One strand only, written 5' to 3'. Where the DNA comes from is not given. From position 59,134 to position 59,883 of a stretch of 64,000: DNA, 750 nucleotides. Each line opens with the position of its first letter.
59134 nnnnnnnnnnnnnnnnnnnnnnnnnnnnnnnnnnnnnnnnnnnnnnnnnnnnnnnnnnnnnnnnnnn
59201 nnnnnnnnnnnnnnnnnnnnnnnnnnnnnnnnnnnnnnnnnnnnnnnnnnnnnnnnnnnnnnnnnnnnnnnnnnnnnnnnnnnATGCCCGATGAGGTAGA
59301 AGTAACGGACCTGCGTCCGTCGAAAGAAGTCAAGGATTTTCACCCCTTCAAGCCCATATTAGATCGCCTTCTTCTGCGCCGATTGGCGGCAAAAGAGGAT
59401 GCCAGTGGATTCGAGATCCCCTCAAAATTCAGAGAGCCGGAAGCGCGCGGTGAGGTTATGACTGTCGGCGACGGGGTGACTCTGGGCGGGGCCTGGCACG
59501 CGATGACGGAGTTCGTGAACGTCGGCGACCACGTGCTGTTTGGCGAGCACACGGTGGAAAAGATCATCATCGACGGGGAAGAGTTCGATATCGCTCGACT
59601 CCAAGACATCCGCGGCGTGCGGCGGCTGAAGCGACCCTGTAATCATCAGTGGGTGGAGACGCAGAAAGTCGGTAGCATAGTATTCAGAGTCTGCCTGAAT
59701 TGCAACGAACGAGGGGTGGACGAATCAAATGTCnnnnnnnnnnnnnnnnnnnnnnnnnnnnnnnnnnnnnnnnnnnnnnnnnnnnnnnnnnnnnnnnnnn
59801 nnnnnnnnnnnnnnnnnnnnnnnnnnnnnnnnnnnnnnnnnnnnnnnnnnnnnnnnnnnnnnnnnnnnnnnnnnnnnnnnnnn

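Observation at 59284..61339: Phage-encoded GroES-GroEL pair in the structural operon, with a zinc-ribbon tail on GroES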

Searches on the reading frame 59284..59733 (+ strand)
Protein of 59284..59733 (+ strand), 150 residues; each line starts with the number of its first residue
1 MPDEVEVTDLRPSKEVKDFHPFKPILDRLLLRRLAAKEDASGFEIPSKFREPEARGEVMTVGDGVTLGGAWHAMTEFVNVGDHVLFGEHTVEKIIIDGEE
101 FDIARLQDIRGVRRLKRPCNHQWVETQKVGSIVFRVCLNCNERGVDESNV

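Call 3: search_protein_families(library=pfam, proteins=[window:59284-59733:+], max_evalue=0.01)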
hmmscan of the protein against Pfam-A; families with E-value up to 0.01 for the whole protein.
window:59284-59733:+ (150 aa): 1 family
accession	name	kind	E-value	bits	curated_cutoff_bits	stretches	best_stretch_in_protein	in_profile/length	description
PF00166.26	Cpn10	-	5.3e-11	42.8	21.1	1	22-112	2-92/93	Chaperonin 10 Kd subunit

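Call 4: search_protein_families(library=phrogs, proteins=[window:59284-59733:+], max_evalue=0.01)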
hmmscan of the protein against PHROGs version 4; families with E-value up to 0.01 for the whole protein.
window:59284-59733:+ (150 aa): 2 families
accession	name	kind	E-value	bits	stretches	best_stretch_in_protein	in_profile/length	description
phrog_3188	-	other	1.3e-08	35.5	1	22-111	3-92/96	co-chaperonin GroES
phrog_27296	-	unknown function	0.005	17.9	1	113-141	21-50/61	-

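Call 11: search_dna_similar(query=window:59284-59733:+, collection=phages, mode=protein, max_rows=40, max_evalue=0.01)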
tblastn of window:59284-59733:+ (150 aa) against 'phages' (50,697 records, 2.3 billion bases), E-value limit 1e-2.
Records with a match: 2; places in all: 2; records where one place covers at least 80% of the query: 0.
Best place of each record, by identity: <60% 2.
By first word of the organism name: Acinetobacter 2.
By host as written in the record: - 2.
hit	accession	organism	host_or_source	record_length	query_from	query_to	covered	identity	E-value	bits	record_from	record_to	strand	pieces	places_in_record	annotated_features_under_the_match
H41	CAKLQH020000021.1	Acinetobacter phage MD-2021a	not known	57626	40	112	49%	35.6%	4e-3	42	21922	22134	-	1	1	groS: 10 kDa chaperonin (Protein Cpn10) (groES protein)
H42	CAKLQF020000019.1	Acinetobacter phage MD-2021a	not known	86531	40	112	49%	35.6%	4e-3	42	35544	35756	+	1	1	groS: 10 kDa chaperonin (Protein Cpn10) (groES protein)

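Call 12: find_homologous_proteins(query=window:59284-59733:+, max_evalue=0.001)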
Query window:59284-59733:+ (150 aa): 11 proteins with E <= 0.001 among 82 candidates.
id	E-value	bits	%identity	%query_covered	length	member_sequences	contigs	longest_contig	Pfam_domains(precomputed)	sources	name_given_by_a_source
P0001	2.0e-96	338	100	100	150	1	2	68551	PF00166.27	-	-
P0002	2.8e-56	208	82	76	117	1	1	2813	PF00166.27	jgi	jgi:co-chaperonin GroES (HSP10)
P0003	1.1e-53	199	62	93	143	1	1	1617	PF00166.27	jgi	jgi:co-chaperonin GroES (HSP10)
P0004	9.9e-49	183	71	77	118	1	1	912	PF00166.27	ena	-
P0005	2.2e-44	169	100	53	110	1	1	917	-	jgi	-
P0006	8.5e-44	167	62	82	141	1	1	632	PF00166.27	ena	-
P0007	1.8e-32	130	56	76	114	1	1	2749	PF00166.27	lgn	-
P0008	7.9e-20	89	47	66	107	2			PF00166.27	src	-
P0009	3.7e-19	87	43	65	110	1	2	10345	PF00166.27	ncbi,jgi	jgi:co-chaperonin GroES (HSP10)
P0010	4.4e-17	80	47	64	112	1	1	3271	PF00166.27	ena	-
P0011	9.8e-8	50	43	59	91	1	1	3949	PF00166.27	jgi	jgi:chaperonin GroES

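Call 14: find_encoding_contigs(protein=P0003, flank=10000)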
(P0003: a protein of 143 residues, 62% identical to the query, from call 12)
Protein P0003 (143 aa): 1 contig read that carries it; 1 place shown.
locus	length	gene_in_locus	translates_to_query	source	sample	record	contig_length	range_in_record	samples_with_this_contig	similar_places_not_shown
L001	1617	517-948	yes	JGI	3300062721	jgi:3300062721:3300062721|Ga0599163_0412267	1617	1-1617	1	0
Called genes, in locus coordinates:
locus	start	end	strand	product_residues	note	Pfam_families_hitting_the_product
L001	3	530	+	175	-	?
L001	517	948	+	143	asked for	PF00166:Cpn10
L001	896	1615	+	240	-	?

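Call 15: find_encoding_contigs(protein=P0002, flank=10000)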
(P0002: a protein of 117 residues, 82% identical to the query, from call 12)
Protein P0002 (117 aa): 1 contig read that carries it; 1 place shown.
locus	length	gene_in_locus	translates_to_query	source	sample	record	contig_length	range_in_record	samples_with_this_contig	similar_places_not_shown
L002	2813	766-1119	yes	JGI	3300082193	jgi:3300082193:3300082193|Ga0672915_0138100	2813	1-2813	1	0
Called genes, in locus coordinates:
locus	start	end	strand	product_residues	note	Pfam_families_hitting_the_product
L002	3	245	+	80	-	?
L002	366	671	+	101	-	-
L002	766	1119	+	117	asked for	PF00166:Cpn10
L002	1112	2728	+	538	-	PF00118:Cpn60_TCP1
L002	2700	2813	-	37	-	?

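Call 16: find_encoding_contigs(protein=P0009, flank=10000)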
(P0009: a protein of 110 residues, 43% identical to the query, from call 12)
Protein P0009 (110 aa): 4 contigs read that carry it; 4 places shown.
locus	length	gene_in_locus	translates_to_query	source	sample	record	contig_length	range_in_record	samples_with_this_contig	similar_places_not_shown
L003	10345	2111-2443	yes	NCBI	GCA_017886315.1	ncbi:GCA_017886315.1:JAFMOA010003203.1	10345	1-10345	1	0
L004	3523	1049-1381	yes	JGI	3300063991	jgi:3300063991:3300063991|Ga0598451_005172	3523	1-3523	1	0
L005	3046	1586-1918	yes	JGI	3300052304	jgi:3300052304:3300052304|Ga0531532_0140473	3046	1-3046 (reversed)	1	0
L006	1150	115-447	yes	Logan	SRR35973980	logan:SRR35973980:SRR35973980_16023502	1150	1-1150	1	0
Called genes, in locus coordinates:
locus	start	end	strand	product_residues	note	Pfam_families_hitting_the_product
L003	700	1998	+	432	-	-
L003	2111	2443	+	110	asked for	PF00166:Cpn10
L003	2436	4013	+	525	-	PF00118:Cpn60_TCP1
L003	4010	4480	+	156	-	-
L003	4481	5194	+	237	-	-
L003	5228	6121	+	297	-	-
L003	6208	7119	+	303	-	-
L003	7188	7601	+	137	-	-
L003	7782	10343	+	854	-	?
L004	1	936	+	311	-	?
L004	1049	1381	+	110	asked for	PF00166:Cpn10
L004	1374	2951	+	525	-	PF00118:Cpn60_TCP1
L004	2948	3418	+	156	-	-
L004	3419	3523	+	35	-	?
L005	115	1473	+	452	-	-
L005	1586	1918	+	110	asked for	PF00166:Cpn10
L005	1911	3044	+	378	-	?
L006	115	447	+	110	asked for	PF00166:Cpn10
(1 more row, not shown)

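Call 26: search_protein_representatives(protein=window:59284-59733:+)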
Query: 150 residues. Proteins with E-value up to 0.001 (for the whole library): 1050; up to 1e-10: 32; up to 1e-30: 2. The best 150 are listed.
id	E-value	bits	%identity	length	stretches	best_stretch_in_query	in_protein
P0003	3.5e-54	199.1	64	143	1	3-143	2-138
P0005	7.1e-45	168.9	99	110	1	1-80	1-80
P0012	1.4e-24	103.0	54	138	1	14-117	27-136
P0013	6.6e-23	97.6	44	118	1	1-116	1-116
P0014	6.0e-21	91.2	43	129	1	3-117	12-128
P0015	1.4e-20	90.0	51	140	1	5-116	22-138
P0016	2.6e-20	89.1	43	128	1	6-116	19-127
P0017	4.3e-20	88.4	49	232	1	15-118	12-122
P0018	9.0e-20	87.4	54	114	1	22-113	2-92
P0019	3.3e-19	85.6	47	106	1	22-114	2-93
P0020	3.8e-19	85.4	44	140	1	13-114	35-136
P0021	5.1e-18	81.7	44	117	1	18-113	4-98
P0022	2.3e-17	79.6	46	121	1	6-117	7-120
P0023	6.4e-17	78.1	45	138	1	16-117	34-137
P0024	1.4e-16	77.1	49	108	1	33-116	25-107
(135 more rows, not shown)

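Call 44: predict_structure(alignment_id=A5)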
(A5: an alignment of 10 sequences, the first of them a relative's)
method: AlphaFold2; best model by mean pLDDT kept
length: 150 residues; sequences in the alignment: 10
mean_pLDDT: 76.1   pTM: 0.55
mean pLDDT of the five models: 76.1, 74.5, 73.7, 70.2, 66.0
residues with pLDDT >= 90: 23; 70-90: 84; 50-70: 32; < 50: 11
segments of 3 or more residues with pLDDT < 50: 37-40, 42-46
pLDDT, mean of each block of 10 residues (from residue 1): 72 63 72 66 50 81 85 86 84 91 89 72 86 80 64
secondary structure, 60 per line:
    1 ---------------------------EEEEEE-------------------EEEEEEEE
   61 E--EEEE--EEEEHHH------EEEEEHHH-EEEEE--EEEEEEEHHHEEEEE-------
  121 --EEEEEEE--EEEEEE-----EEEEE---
elements in order: E28-33 E53-61 E64-67 E70-73 E83-87 E92-96 E99-105 E109-113 E123-129 E132-137 E143-147

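Call 48: fold_search(model_id=the predicted structure, library=pdb)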
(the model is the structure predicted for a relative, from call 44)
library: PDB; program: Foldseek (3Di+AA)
matches with E <= 10: 241; with E <= 0.001: 30
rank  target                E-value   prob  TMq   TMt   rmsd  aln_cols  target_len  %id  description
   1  4pj1_U                4.9e-06  1.00  0.47  0.67   7.3       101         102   32  Crystal structure of the human mitochondrial chaperonin symmetrical 'football' complex (released 2015-04-29)
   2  4pj1_2                5.5e-06  1.00  0.46  0.64   7.8       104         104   32  Crystal structure of the human mitochondrial chaperonin symmetrical 'football' complex (released 2015-04-29)
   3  8wuw_a                6.8e-06  1.00  0.44  0.67   5.9        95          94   27  Cryo-EM structure of H. thermophilus GroEL-GroES2 asymmetric football complex (released 2024-03-27)
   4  1wnr_C                1.0e-05  1.00  0.43  0.75   4.2        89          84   29  Crystal structure of the Cpn10 from Thermus thermophilus HB8 (released 2004-12-07)
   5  5opx_O                1.5e-05  1.00  0.44  0.68   6.3        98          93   30  Crystal structure of the GroEL mutant A109C in complex with GroES and ADP BeF2 (released 2018-01-10)
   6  5opx_V                1.7e-05  1.00  0.44  0.68   5.6        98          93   31  Crystal structure of the GroEL mutant A109C in complex with GroES and ADP BeF2 (released 2018-01-10)
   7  5opx_1                1.9e-05  1.00  0.43  0.68   6.0        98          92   31  Crystal structure of the GroEL mutant A109C in complex with GroES and ADP BeF2 (released 2018-01-10)
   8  5opx_R                2.3e-05  1.00  0.44  0.68   5.0        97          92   31  Crystal structure of the GroEL mutant A109C in complex with GroES and ADP BeF2 (released 2018-01-10)
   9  5opx_P                2.3e-05  1.00  0.44  0.67   6.4        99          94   30  Crystal structure of the GroEL mutant A109C in complex with GroES and ADP BeF2 (released 2018-01-10)
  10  5opx_U                2.7e-05  1.00  0.44  0.68   5.4        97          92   31  Crystal structure of the GroEL mutant A109C in complex with GroES and ADP BeF2 (released 2018-01-10)
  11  4pj1_Z                2.8e-05  1.00  0.44  0.59   7.6       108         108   30  Crystal structure of the human mitochondrial chaperonin symmetrical 'football' complex (released 2015-04-29)
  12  1p3h_B                3.7e-05  1.00  0.44  0.63   8.1        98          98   28  Crystal Structure of the Mycobacterium tuberculosis chaperonin 10 tetradecamer (released 2003-07-15)
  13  4pj1_P                4.2e-05  1.00  0.46  0.63   7.6       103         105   31  Crystal structure of the human mitochondrial chaperonin symmetrical 'football' complex (released 2015-04-29)
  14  5opx_Q                4.4e-05  1.00  0.42  0.67   5.8        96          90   31  Crystal structure of the GroEL mutant A109C in complex with GroES and ADP BeF2 (released 2018-01-10)
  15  1wnr_G                5.2e-05  1.00  0.44  0.75   4.4        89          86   29  Crystal structure of the Cpn10 from Thermus thermophilus HB8 (released 2004-12-07)
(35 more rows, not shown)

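Call 65: find_homologous_proteins(query=A7, max_evalue=1e-8)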
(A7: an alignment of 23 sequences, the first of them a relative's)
Query A7 (23 sequences) (150 aa, profile of the alignment): 649 proteins with E <= 1e-8 among 4701 candidates; the best 120 are listed.
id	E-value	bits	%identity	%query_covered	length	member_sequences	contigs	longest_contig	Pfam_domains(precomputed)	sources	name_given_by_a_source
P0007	2.5e-47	177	56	76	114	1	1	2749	PF00166.27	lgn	-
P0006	5.2e-47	176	62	82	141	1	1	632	PF00166.27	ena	-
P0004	5.3e-47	176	71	77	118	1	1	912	PF00166.27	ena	-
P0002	1.7e-46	174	82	76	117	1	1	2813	PF00166.27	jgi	jgi:co-chaperonin GroES (HSP10)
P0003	7.6e-46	172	62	93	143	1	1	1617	PF00166.27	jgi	jgi:co-chaperonin GroES (HSP10)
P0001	3.7e-45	170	100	100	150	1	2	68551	PF00166.27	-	-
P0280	2.5e-44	167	53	78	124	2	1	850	PF00166.27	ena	-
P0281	7.4e-44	166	58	99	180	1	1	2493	PF00166.27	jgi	jgi:co-chaperonin GroES (HSP10)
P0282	1.2e-43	165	60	77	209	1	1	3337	PF00166.27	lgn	-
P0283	1.4e-43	165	59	85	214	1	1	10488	PF00166.27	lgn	-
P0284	2.9e-42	161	45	75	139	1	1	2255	PF00166.27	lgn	-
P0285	9.5e-41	156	47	77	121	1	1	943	PF00166.27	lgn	-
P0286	1.1e-40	156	49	67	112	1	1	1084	PF00166.27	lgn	-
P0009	4.4e-40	154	43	65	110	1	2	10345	PF00166.27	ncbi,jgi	jgi:co-chaperonin GroES (HSP10)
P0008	7.1e-40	153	47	66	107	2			PF00166.27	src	-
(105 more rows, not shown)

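Call 72: find_encoding_contigs(protein=P0281, flank=5000, max_places=2)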
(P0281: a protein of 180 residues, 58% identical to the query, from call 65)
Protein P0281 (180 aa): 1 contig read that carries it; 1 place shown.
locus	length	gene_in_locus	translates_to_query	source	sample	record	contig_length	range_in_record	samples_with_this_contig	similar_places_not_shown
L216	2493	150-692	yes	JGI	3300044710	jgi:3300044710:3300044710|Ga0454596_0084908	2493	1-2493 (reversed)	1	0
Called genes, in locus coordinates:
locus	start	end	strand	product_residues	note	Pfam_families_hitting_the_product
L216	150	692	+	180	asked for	PF00166:Cpn10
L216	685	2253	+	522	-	PF00118:Cpn60_TCP1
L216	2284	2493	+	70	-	?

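Call 73: find_encoding_contigs(protein=P0283, flank=8000, max_places=2)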
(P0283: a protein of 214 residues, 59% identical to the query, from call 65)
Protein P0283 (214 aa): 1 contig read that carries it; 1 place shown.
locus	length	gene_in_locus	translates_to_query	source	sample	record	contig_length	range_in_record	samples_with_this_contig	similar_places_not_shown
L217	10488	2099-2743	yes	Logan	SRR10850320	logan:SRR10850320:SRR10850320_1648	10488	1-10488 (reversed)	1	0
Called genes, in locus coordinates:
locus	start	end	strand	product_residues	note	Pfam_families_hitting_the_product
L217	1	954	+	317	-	?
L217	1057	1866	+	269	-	PF02945:Endonuclease_7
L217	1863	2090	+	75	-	-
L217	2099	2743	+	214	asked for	PF00166:Cpn10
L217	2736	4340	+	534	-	PF00118:Cpn60_TCP1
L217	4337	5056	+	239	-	-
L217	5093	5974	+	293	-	-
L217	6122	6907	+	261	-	-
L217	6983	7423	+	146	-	-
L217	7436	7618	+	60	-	-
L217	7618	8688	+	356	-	-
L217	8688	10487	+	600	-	?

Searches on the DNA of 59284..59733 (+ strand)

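Call 78: search_rna_families(source=L003, start=430, end=760, threshold=evalue, max_evalue=1)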
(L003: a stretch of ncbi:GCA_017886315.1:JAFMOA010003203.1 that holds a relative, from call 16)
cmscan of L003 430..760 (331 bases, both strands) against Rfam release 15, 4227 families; matches with E-value up to 1: 0.
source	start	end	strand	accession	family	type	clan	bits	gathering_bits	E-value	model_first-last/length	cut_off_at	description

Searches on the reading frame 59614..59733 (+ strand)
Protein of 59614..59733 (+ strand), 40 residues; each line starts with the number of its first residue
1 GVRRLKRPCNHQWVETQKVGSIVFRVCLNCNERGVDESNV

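Call 46: search_protein_families(library=pfam, proteins=[window:59614-59733:+], max_evalue=10)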
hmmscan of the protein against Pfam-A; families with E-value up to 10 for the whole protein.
seq(40 aa): 2 families
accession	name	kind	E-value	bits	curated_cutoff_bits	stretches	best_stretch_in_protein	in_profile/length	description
PF23733.2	GRXCR1-2_C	-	0.053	13.9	26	1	17-35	25-40/47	GRXCR1/2, C-terminal domain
PF01096.23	Zn_ribbon_TFIIS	-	0.08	13.2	21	1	20-33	24-37/39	Transcription factor S-II (TFIIS)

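Call 71: search_protein_families(library=phrogs, proteins=[window:59614-59733:+], max_evalue=1)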
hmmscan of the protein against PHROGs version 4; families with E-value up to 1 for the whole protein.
seq(40 aa): 1 family
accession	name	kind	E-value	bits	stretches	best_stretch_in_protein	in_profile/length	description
phrog_27296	-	unknown function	0.0011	20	1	7-31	24-50/61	-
